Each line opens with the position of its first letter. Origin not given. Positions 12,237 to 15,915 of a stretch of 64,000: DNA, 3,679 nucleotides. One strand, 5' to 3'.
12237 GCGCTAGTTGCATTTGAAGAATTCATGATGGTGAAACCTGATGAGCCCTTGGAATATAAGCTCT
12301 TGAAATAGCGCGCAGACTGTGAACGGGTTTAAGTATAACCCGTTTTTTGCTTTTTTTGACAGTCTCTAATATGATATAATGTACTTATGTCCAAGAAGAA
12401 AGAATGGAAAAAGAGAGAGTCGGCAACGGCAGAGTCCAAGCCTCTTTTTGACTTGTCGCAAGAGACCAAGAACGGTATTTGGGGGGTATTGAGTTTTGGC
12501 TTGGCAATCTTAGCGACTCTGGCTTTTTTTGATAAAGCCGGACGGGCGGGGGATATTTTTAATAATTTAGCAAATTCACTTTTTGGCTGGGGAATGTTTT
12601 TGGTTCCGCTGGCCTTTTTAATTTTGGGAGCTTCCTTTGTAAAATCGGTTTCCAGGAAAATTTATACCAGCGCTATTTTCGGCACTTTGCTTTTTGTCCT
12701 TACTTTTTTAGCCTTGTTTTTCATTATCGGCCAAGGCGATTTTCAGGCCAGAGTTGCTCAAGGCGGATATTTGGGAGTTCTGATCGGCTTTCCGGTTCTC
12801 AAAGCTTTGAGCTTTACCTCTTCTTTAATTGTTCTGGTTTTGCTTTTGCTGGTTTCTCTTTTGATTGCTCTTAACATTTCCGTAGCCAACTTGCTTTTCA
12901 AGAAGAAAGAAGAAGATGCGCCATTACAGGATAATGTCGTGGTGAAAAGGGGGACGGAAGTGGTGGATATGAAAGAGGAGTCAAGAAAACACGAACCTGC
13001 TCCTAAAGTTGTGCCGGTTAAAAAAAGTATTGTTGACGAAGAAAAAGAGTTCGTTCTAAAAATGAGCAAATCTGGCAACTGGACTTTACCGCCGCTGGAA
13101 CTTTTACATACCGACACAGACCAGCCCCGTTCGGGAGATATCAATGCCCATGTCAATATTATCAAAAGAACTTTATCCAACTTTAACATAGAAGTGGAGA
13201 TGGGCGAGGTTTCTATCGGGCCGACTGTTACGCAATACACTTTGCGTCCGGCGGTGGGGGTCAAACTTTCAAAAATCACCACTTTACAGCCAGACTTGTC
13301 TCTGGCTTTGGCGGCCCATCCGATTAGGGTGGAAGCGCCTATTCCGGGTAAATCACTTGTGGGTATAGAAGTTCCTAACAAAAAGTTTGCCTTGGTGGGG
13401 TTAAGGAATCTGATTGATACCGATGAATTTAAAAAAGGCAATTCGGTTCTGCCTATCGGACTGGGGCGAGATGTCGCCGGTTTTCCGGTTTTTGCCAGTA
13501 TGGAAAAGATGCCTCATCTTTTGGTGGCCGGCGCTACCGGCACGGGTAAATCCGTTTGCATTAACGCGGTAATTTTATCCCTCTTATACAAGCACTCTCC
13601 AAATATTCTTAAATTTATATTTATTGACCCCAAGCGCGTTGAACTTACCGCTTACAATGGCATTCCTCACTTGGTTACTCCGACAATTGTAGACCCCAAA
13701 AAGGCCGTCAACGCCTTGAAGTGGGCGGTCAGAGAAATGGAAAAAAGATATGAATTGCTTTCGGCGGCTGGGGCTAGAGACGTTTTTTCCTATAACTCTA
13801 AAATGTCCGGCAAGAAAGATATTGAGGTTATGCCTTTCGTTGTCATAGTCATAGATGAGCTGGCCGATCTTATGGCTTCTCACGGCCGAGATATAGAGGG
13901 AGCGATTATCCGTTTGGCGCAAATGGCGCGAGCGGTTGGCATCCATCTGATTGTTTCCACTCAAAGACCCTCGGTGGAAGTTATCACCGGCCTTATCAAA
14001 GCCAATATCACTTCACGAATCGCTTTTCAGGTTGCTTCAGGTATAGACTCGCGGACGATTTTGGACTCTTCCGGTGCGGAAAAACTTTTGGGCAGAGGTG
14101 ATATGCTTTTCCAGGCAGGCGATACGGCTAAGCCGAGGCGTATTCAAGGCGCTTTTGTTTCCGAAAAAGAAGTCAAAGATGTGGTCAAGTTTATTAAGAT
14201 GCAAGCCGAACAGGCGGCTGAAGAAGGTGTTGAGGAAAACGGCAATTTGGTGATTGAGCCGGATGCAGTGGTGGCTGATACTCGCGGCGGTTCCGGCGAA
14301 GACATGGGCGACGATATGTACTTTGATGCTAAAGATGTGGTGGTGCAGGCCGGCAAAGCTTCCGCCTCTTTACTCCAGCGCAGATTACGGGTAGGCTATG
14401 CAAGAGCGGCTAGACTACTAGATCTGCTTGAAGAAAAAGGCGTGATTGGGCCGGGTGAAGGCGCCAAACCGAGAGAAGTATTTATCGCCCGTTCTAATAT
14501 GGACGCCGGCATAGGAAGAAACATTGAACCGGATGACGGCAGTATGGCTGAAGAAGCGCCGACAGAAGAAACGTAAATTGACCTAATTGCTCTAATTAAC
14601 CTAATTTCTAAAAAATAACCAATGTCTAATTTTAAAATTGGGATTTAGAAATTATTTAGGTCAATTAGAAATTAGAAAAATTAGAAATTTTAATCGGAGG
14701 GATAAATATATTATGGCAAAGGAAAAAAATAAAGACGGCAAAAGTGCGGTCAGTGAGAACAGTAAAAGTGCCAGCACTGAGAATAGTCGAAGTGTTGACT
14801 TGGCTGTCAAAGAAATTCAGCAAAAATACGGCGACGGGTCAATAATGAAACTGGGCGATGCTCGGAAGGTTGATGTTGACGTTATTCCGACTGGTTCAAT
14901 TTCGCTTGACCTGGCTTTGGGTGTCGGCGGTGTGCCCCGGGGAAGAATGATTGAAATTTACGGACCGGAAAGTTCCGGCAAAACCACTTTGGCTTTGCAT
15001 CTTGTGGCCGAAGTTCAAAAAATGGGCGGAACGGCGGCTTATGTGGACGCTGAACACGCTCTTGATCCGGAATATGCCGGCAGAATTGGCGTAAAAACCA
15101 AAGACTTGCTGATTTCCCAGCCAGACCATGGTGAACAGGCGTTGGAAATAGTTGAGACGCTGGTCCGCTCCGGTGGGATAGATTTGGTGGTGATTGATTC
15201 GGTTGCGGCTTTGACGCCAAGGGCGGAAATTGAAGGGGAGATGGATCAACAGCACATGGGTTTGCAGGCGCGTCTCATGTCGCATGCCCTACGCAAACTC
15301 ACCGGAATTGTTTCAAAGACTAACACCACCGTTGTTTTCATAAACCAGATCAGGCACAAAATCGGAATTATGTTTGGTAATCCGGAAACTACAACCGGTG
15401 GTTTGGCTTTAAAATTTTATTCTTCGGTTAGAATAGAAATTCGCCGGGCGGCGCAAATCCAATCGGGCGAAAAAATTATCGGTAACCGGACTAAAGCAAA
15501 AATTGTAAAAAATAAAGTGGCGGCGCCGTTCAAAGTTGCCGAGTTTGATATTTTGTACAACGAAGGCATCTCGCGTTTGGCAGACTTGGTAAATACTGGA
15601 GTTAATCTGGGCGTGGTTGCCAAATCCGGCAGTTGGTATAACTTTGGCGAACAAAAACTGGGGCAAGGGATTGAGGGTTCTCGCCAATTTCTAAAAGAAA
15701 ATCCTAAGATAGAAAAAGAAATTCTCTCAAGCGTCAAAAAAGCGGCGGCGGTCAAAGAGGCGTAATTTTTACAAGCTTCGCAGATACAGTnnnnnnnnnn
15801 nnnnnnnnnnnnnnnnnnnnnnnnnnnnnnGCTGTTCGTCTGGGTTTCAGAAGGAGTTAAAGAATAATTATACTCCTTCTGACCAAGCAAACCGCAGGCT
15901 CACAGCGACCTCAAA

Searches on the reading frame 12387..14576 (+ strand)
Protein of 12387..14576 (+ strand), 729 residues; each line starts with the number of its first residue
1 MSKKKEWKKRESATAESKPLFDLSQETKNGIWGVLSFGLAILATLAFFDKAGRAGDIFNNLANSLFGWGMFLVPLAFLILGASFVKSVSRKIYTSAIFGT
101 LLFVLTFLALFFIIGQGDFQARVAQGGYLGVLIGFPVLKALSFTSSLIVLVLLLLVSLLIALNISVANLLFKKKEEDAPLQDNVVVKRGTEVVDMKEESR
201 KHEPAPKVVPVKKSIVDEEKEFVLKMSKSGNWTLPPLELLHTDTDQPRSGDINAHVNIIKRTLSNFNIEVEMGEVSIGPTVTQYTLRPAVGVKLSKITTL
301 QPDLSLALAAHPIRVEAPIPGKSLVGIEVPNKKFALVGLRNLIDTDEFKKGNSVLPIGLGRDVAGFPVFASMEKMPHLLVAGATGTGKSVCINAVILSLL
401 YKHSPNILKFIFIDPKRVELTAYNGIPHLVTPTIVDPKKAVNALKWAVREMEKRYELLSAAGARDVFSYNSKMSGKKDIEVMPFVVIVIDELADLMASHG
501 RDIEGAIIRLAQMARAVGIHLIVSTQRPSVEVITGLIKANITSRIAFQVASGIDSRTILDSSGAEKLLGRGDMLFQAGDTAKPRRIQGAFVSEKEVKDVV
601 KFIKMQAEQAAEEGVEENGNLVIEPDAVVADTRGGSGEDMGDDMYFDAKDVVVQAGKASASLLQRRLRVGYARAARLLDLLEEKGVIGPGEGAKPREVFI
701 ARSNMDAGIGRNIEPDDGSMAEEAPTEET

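Call 9: search_protein_families(library=pfam, proteins=[window:12387-14576:+])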
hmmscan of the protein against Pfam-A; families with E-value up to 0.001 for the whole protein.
window:12387-14576:+ (729 aa): 4 families
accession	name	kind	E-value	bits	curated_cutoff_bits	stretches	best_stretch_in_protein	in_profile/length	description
PF01580.24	FtsK_SpoIIIE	-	2.2e-59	201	24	1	339-530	2-221/221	FtsK/SpoIIIE family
PF17854.6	FtsK_alpha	-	2.5e-28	98.7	22.9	1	234-331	1-101/101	FtsK alpha domain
PF09397.16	FtsK_gamma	-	1.1e-24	86.3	30.6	1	641-700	3-62/63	Ftsk gamma domain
PF13491.11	FtsK_4TM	-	1.2e-08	35.3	23.1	1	50-169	46-166/171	4TM region of DNA translocase FtsK/SpoIIIE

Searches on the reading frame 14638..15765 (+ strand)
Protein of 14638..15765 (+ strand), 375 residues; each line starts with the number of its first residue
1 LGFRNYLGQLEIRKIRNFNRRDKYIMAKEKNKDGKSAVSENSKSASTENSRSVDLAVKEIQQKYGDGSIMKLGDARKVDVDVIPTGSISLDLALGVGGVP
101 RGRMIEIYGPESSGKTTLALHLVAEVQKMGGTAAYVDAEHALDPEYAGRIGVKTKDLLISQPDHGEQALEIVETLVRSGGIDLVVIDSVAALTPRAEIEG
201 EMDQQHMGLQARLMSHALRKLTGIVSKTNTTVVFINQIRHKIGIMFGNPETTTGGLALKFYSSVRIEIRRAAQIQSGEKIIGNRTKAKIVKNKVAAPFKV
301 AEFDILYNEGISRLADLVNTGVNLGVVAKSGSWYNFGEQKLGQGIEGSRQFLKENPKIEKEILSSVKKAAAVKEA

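Call 9: search_protein_families(library=pfam, proteins=[window:14638-15765:+])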
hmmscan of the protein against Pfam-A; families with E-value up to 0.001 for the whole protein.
window:14638-15765:+ (375 aa): 8 families
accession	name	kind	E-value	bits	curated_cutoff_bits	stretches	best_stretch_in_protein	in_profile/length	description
PF00154.27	RecA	-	1.7e-134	447.7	27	1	52-312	2-262/262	recA bacterial DNA recombination protein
PF21096.2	RecA_C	-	6.8e-18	65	27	1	316-369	2-55/57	RecA C-terminal domain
PF08423.17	Rad51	-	1.9e-10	40.9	22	1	81-275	6-216/244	Rad51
PF06745.19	ATPase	-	7.8e-08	32.4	26.6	1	84-139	2-57/231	KaiC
PF13481.12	AAA_25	-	2.8e-07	30.8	27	1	98-238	29-190/195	AAA domain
PF01637.24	ATPase_2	-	3.2e-05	24.3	33.2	1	105-150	23-68/225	ATPase domain predominantly from Archaea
PF02283.22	CobU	-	3.9e-05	23.7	27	1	107-236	3-122/168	Cobinamide kinase / cobinamide phosphate guanyltransferase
PF13479.12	AAA_24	-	0.00043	20.6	27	1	103-194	3-78/195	AAA domain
